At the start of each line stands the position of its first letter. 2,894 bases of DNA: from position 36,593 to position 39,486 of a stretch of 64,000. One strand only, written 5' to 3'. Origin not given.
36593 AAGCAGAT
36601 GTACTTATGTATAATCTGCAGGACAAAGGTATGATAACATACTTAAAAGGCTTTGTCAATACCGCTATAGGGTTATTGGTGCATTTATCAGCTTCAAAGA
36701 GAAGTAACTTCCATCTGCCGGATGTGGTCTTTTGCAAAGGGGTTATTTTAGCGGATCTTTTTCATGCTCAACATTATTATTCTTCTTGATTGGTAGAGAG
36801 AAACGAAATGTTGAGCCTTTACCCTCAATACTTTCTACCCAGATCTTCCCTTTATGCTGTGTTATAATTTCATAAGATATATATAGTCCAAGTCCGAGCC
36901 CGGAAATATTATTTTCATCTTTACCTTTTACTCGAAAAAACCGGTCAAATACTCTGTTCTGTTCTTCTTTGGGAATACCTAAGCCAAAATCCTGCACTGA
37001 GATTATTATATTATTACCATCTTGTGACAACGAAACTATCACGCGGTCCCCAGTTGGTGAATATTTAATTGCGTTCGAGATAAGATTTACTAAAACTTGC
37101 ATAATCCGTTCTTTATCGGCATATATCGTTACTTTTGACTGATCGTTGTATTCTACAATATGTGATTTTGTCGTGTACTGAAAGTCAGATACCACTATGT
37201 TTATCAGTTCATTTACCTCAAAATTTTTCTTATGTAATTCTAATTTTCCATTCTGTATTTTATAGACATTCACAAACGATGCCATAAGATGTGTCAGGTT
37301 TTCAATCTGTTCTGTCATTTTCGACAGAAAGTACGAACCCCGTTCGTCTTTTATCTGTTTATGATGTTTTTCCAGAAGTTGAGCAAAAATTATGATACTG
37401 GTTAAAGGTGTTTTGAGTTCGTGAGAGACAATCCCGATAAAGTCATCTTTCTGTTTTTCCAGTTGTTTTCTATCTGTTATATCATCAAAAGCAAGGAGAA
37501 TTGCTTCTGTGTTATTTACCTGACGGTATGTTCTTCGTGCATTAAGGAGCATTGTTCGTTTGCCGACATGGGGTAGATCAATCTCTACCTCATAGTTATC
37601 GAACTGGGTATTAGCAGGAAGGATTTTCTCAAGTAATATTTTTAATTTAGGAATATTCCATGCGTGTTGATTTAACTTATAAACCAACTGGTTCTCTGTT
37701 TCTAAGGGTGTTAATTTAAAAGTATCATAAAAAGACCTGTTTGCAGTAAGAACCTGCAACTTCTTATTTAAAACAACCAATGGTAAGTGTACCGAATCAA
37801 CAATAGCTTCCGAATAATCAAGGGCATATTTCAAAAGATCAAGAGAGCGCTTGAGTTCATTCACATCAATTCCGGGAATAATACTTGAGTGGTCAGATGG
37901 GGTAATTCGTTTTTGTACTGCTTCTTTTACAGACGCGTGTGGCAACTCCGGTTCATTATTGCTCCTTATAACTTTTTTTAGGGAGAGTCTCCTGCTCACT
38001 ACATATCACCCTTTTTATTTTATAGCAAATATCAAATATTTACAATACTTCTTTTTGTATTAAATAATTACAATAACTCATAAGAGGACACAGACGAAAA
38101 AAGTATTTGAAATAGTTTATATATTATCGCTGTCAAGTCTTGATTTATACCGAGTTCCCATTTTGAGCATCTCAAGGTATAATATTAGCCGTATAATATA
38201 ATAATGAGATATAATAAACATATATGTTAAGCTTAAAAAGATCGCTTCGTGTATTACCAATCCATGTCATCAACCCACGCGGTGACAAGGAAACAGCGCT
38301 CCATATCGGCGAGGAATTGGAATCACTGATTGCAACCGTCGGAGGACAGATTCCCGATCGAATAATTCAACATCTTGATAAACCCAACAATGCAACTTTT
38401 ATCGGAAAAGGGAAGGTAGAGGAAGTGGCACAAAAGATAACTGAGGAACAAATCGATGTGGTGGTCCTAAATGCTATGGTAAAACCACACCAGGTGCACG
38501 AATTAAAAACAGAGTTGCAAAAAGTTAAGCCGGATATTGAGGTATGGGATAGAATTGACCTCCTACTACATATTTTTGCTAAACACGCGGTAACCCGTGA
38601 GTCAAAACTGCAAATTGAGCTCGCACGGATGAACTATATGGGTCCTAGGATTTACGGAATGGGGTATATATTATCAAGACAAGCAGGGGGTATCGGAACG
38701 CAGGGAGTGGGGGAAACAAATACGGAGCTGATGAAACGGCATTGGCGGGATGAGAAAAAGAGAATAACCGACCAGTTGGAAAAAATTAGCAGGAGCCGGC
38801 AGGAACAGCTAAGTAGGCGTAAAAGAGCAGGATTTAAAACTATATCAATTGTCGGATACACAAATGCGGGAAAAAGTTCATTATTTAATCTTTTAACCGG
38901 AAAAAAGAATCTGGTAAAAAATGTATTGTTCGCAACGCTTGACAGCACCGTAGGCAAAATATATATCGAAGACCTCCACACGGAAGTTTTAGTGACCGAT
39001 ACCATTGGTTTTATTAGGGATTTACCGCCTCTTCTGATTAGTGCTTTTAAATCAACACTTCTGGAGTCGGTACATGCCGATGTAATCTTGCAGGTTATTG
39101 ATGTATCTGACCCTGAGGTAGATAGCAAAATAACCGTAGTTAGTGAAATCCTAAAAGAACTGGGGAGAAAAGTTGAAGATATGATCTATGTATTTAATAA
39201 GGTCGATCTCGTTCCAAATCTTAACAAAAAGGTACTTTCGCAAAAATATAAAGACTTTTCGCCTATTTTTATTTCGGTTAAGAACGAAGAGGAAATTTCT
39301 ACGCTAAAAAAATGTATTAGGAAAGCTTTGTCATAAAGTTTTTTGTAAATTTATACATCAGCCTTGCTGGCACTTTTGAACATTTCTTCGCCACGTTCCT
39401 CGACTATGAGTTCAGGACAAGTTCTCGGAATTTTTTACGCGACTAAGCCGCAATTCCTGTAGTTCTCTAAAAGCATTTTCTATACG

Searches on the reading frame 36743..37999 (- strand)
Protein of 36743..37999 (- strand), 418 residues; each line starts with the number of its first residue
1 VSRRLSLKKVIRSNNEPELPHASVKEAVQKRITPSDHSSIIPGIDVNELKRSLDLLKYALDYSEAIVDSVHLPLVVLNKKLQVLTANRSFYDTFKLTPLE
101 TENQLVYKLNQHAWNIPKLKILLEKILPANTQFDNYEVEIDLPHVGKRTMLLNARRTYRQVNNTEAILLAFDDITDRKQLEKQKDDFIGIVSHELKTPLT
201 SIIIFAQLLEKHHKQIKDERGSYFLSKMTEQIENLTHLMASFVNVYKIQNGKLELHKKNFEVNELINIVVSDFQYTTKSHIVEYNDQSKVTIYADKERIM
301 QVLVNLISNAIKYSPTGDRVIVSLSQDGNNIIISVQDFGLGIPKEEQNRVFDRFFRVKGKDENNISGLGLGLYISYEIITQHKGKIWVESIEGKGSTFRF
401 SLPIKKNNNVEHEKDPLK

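Call 47: search_protein_families(library=pfam, proteins=[window:36743-37999:-], max_evalue=0.0001)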
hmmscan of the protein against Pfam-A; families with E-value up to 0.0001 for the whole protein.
window:36743-37999:- (418 aa): 3 families
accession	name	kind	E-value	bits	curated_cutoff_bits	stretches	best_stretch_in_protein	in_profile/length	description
PF02518.31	HATPase_c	-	8.2e-30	103.9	26.4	1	295-405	2-110/111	Histidine kinase-, DNA gyrase B-, and HSP90-like ATPase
PF00512.31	HisKA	-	8.2e-12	45.4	26.9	1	183-251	1-66/66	His Kinase A (phospho-acceptor) domain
PF00989.32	PAS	-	5.2e-05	23.7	22.6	0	64-174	4-113/113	PAS fold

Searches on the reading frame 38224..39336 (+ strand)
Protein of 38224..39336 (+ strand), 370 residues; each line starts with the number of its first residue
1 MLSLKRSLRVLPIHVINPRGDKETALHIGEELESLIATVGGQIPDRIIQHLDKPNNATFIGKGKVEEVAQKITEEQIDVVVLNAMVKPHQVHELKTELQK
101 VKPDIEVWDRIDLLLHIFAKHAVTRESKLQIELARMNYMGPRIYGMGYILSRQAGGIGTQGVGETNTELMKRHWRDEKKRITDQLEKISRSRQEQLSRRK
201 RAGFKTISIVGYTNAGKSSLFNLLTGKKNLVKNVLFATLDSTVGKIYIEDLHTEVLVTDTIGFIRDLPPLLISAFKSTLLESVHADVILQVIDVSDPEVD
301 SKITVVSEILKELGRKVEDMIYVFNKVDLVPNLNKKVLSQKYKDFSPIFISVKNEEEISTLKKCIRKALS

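Call 47: search_protein_families(library=pfam, proteins=[window:38224-39336:+], max_evalue=0.0001)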
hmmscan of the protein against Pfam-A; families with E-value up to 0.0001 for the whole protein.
window:38224-39336:+ (370 aa): 5 families
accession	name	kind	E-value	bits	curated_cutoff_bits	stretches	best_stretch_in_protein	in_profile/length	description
PF16360.10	GTP-bdg_M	-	3.6e-22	79.1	29.5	1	121-199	1-79/79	GTP-binding GTPase Middle Region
PF13167.11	GTP-bdg_N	-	9.1e-22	77.9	25.4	1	30-119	5-89/89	GTP-binding GTPase N-terminal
PF01926.29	MMR_HSR1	-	3.5e-19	69.4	21.9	1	207-326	2-113/113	50S ribosome-binding GTPase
PF02421.24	FeoB_N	-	1.5e-08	34.8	27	1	206-341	2-129/156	Ferrous iron transport protein B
PF03193.22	RsgA_GTPase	-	1.4e-05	25.4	30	0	173-231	74-133/174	RsgA GTPase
